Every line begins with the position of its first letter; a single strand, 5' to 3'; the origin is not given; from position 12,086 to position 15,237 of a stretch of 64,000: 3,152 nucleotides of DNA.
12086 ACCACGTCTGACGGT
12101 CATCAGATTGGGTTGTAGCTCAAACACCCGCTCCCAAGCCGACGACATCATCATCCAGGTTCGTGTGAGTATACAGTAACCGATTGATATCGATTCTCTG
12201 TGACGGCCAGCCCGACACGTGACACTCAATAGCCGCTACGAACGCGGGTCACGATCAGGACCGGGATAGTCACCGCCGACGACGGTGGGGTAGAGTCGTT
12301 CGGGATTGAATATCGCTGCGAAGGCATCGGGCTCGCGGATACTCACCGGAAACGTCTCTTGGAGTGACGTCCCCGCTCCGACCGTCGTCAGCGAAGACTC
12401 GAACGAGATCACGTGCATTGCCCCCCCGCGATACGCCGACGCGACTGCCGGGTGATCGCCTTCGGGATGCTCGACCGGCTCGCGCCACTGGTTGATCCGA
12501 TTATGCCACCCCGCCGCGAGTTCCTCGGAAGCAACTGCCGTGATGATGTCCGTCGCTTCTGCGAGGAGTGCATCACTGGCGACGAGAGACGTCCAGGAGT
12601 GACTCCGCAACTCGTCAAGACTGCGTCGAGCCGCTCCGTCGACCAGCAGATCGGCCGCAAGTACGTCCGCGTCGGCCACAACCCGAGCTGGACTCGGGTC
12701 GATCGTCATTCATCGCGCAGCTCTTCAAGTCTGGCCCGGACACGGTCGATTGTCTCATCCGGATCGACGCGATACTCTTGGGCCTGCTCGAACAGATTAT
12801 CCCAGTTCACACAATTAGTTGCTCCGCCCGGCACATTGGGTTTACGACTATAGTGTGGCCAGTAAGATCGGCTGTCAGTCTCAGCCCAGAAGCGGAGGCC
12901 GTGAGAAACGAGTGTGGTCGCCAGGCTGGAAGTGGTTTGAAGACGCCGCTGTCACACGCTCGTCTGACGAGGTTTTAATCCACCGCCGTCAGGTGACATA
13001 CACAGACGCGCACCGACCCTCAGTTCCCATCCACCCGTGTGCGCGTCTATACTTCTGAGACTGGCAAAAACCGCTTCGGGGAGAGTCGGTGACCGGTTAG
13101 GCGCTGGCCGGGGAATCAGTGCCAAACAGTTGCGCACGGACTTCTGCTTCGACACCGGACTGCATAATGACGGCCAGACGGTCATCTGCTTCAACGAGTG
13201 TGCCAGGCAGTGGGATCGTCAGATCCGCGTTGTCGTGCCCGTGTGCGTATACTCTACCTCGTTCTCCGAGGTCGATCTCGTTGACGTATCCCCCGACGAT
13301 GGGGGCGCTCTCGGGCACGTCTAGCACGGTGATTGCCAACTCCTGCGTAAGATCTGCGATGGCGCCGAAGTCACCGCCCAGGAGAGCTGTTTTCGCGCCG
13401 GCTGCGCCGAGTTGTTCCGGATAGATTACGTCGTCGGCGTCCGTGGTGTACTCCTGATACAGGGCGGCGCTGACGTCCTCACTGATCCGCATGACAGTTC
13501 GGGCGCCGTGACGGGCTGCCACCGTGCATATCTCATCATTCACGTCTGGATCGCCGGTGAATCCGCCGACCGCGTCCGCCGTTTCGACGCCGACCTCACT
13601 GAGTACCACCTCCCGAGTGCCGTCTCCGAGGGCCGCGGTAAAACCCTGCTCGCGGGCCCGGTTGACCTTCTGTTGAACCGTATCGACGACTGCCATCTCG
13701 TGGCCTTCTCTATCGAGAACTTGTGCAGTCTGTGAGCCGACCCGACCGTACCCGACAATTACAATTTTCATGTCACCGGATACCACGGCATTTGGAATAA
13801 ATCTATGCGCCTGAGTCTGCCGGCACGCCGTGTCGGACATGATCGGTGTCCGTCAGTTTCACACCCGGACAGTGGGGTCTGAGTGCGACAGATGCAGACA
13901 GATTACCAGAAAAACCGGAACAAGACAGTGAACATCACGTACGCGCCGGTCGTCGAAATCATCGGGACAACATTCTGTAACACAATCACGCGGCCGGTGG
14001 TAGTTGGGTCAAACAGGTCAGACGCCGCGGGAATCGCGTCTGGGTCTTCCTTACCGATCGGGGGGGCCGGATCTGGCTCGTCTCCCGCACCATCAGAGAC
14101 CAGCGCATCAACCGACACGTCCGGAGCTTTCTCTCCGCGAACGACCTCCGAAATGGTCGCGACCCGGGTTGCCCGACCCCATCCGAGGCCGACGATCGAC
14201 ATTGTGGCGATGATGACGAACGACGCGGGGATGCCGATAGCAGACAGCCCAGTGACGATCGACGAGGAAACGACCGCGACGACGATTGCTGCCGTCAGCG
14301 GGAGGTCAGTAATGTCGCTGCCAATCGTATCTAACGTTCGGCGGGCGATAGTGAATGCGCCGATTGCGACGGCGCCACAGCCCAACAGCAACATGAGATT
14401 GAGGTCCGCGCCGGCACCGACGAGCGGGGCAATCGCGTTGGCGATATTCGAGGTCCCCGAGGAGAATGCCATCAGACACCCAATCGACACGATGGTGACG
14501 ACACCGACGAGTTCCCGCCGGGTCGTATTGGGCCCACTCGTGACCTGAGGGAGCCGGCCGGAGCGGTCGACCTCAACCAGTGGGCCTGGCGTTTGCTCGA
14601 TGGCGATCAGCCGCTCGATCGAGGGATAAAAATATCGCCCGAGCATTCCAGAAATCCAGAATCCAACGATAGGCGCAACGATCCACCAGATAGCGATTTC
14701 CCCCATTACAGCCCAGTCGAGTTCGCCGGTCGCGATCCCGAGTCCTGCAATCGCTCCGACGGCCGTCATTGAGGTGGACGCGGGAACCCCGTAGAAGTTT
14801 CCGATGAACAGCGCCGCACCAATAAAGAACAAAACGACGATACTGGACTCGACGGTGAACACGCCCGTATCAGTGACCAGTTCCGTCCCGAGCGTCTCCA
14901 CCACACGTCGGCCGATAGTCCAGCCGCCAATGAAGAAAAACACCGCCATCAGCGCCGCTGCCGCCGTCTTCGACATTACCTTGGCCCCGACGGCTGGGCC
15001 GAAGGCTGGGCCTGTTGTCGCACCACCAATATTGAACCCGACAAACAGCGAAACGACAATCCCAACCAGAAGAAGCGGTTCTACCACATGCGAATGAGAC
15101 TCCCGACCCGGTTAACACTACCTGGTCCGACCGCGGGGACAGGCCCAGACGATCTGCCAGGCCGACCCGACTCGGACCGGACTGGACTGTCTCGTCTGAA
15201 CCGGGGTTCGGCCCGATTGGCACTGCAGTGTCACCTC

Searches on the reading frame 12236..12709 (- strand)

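Call 36: search_protein_families(library=pfam, proteins=[window:12236-12709:-], max_evalue=0.01)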
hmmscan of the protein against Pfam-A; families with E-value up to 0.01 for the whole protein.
window:12236-12709:- (157 aa): 1 family
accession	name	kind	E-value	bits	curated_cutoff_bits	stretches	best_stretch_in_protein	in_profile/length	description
PF24109.1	DUF7384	-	3.8e-74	248.2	27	1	4-156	1-153/153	Family of unknown function (DUF7384)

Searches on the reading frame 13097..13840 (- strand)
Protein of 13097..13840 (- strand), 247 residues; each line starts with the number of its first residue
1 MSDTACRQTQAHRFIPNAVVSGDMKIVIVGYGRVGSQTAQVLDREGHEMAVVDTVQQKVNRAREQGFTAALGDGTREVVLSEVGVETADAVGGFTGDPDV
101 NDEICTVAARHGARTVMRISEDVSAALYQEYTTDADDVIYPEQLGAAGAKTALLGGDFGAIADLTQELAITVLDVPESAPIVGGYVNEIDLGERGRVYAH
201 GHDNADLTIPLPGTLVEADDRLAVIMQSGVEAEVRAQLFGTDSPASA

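Call 36: search_protein_families(library=pfam, proteins=[window:13097-13840:-], max_evalue=0.01)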
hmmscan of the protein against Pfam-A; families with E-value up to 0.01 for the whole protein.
window:13097-13840:- (247 aa): 10 families
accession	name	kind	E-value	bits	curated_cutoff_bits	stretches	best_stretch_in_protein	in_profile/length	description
PF02254.24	TrkA_N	-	2e-22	80.1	23.8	1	26-141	1-116/116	TrkA-N domain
PF02080.26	TrkA_C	-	6.1e-07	29.7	27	1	173-237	4-69/71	TrkA-C domain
PF03721.20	UDPG_MGDP_dh_N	-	1.7e-05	24.9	27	1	24-65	1-42/187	UDP-glucose/GDP-mannose dehydrogenase family, NAD binding domain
PF13241.12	NAD_binding_7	-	3.1e-05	24.9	22.1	1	23-111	7-85/104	Putative NAD(P)-binding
PF02826.25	2-Hacid_dh_C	-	0.00059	19.7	25.1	1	23-68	36-81/178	D-isomer specific 2-hydroxyacid dehydrogenase, NAD binding domain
PF03435.24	Sacchrp_dh_NADP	-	0.0013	19.5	25.1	1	26-65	1-42/129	Saccharopine dehydrogenase NADP binding domain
PF02737.24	3HCDH_N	-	0.0018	18.7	22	1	25-65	1-41/180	3-hydroxyacyl-CoA dehydrogenase, NAD binding domain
PF02558.23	ApbA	-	0.0018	18.3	22.2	1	26-82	1-56/150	Ketopantoate reductase PanE/ApbA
PF03446.21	NAD_binding_2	-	0.0023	18.4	21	1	25-70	1-46/161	NAD binding domain of 6-phosphogluconate dehydrogenase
PF07991.19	KARI_N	-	0.0057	16.7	20.6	0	23-69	4-51/165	Acetohydroxy acid isomeroreductase, NADPH-binding domain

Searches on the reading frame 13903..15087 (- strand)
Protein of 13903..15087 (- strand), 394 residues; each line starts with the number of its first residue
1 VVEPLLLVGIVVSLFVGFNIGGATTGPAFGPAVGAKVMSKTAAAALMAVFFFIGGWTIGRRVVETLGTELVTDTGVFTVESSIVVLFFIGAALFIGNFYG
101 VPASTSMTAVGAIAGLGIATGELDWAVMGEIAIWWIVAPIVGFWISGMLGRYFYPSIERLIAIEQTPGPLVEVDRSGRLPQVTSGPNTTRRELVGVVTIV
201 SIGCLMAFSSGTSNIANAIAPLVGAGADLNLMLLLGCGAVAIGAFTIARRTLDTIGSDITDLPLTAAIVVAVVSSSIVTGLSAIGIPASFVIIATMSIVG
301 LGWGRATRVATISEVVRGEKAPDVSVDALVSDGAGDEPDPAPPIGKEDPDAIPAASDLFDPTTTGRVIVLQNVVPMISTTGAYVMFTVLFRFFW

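Call 12: search_protein_families(library=pfam, proteins=[window:13903-15087:-])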
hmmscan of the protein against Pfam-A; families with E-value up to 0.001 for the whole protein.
window:13903-15087:- (394 aa): 1 family
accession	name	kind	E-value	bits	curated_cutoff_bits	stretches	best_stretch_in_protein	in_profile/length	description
PF01384.25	PHO4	-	1.6e-37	129.7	33.7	1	21-310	2-330/350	Phosphate transporter family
